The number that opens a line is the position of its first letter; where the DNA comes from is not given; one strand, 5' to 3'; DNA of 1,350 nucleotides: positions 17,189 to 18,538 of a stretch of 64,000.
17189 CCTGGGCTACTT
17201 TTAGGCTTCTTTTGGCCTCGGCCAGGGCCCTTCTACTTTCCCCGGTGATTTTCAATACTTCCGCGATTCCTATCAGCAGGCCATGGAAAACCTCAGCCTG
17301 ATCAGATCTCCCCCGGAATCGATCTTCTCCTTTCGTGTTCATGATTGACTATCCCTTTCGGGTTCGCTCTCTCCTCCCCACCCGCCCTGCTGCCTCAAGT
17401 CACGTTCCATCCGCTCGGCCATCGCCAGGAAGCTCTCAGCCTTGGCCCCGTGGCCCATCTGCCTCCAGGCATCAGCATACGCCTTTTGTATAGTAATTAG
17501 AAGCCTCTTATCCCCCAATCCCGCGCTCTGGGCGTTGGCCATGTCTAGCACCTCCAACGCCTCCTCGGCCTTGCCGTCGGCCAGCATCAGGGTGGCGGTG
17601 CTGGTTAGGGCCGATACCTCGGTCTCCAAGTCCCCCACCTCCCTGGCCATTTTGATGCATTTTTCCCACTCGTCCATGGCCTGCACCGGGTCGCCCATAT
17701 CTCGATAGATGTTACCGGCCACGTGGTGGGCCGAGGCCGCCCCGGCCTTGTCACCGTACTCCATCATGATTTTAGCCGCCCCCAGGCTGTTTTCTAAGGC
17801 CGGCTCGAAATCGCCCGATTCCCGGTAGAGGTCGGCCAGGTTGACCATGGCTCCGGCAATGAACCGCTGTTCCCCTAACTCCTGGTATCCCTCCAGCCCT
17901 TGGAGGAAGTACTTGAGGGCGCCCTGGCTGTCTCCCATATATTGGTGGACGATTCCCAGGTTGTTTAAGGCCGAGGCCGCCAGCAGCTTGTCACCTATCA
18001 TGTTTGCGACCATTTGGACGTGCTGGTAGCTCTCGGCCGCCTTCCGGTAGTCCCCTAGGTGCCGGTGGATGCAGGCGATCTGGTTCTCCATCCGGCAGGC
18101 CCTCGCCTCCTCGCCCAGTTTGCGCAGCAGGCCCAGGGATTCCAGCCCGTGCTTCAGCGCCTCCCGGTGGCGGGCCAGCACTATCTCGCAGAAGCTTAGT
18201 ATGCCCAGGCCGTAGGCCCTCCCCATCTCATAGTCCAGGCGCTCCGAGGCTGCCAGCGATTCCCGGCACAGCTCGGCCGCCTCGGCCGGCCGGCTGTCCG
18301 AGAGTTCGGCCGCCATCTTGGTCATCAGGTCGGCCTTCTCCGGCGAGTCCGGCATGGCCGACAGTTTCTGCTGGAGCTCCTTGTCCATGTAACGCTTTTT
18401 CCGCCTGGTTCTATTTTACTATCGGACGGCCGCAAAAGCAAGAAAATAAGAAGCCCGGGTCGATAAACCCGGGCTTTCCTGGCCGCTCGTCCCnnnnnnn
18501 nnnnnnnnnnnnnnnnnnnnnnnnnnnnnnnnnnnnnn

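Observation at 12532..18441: Operon of four cytoplasmic TPR proteins wrapped around a sensor-less histidine kinase (possible TPR-based signalling hub)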

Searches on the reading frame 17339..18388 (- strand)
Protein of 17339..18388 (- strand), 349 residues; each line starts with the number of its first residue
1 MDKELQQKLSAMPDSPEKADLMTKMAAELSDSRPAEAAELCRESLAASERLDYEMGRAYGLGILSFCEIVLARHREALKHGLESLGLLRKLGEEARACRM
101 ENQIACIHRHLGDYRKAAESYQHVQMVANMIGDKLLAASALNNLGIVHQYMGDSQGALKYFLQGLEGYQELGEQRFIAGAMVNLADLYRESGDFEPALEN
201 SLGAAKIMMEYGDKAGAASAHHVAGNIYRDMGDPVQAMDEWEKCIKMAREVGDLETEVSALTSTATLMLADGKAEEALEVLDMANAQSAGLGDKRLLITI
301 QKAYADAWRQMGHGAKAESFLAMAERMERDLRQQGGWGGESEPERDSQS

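Call 3: search_protein_families(library=pfam, proteins=[window:17339-18388:-], max_evalue=0.01)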
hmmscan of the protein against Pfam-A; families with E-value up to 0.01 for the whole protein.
window:17339-18388:- (349 aa): 16 families
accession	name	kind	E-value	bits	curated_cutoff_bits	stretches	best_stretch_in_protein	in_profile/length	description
PF13424.12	TPR_12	-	5.4e-25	87.8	30.1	3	98-170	3-77/77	Tetratricopeptide repeat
PF07719.23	TPR_2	-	2.8e-15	55.5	27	1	138-166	1-29/34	Tetratricopeptide repeat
PF00515.34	TPR_1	-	9e-15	54.2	27.8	1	138-166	1-29/34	Tetratricopeptide repeat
PF17874.7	TPR_MalT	-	4e-14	53.1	45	2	136-327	38-231/336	MalT-like TPR region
PF13181.12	TPR_8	-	5.2e-14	51.6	25.7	0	218-249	1-32/34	Tetratricopeptide repeat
PF13374.12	TPR_10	-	6.7e-13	48.6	27.5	1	138-171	2-35/42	Tetratricopeptide repeat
PF13176.12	TPR_7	-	2.5e-11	43.1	27.9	0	140-166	1-27/36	Tetratricopeptide repeat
PF14938.12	SNAP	-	4.5e-08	33.3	25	1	185-284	42-141/282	Soluble NSF attachment protein, SNAP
PF13174.12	TPR_6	-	7e-07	29.9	26.3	0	104-122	6-24/33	Tetratricopeptide repeat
PF13431.12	TPR_17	-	0.00012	22.5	24.4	0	138-158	13-33/34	Tetratricopeptide repeat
PF12862.13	ANAPC5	-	0.00061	20.2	23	0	227-266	47-86/91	Anaphase-promoting complex subunit 5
PF13414.12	TPR_11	-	0.00083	19.4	26.8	0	186-200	2-16/42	TPR repeat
PF13432.12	TPR_16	-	0.0022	18.8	32.7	0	144-198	3-51/65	Tetratricopeptide repeat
PF13428.12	TPR_14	-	0.0029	18.6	23.5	0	220-247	3-30/44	Tetratricopeptide repeat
PF10345.15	Cohesin_load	-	0.0036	16.2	25.8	0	99-161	356-421/585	Cohesin loading factor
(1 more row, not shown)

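Call 4: search_protein_families(library=ncbifam, proteins=[window:17339-18388:-], max_evalue=0.01)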
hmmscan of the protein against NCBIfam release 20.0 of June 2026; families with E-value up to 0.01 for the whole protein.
window:17339-18388:- (349 aa): 12 families
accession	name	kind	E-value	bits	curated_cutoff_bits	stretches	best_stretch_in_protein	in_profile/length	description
NF041717.1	HaaA_phane_TPR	equivalog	9.4e-24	83.6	1125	1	35-284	609-858/882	cyclophane-containing RiPP biosynthesis TPR protein HaaT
NF053520.1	HK_Porph_FimS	equivalog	1.2e-14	53.5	600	2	85-216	71-202/618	sensor histidine kinase FimS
NF053720.1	NsdA_fam_reg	subfamily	3.4e-13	49.9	75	2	216-327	199-310/432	NsdA family TPR-like regulatory protein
NF053617.1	SARPRegAfsRStmc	equivalog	1.1e-12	46.8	1430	2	174-339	732-896/986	SARP-family global regulator AfsR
NF040586.1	FxSxx_TPR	equivalog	2.3e-12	46.2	300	1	71-331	441-716/830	FxSxx-COOH system tetratricopeptide repeat protein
TIGR02795.1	tol_pal_ybgF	equivalog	5e-06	27.1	90.1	0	206-282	27-100/119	tol-pal system protein YbgF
NF002725.1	PRK02603.1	equivalog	0.0001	22.3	143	0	112-170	49-104/173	photosystem I assembly protein Ycf3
NF050135.1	DNAbindNdsB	equivalog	0.00077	18.2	700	1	220-327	241-348/482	DNA-binding protein NsdB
NF047507.1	TPR_BatC_Lepto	exception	0.0012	18.3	175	0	211-248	89-126/214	TPR repeat-containing protein BatC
NF050130.1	TransRepNsdA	equivalog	0.0014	17.3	830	1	218-333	227-342/480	transcriptional repressor NsdA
NF033758.1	gliding_GltE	equivalog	0.0015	17.6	225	0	138-203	120-179/411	adventurous gliding motility TPR repeat lipoprotein GltE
TIGR02521.1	type_IV_pilW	equivalog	0.007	15.9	154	0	177-253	30-100/234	type IV pilus biogenesis/stability protein PilW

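Call 63: search_protein_families(library=padloc, proteins=[window:17339-18388:-], max_evalue=0.001)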
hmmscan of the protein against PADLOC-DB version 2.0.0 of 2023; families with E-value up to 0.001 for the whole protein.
window:17339-18388:- (349 aa): 1 family
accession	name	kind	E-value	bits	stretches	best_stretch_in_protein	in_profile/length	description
PDLC01169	TPR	-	6.5e-12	43.4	2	102-191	113-202/252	TPR repeats containing protein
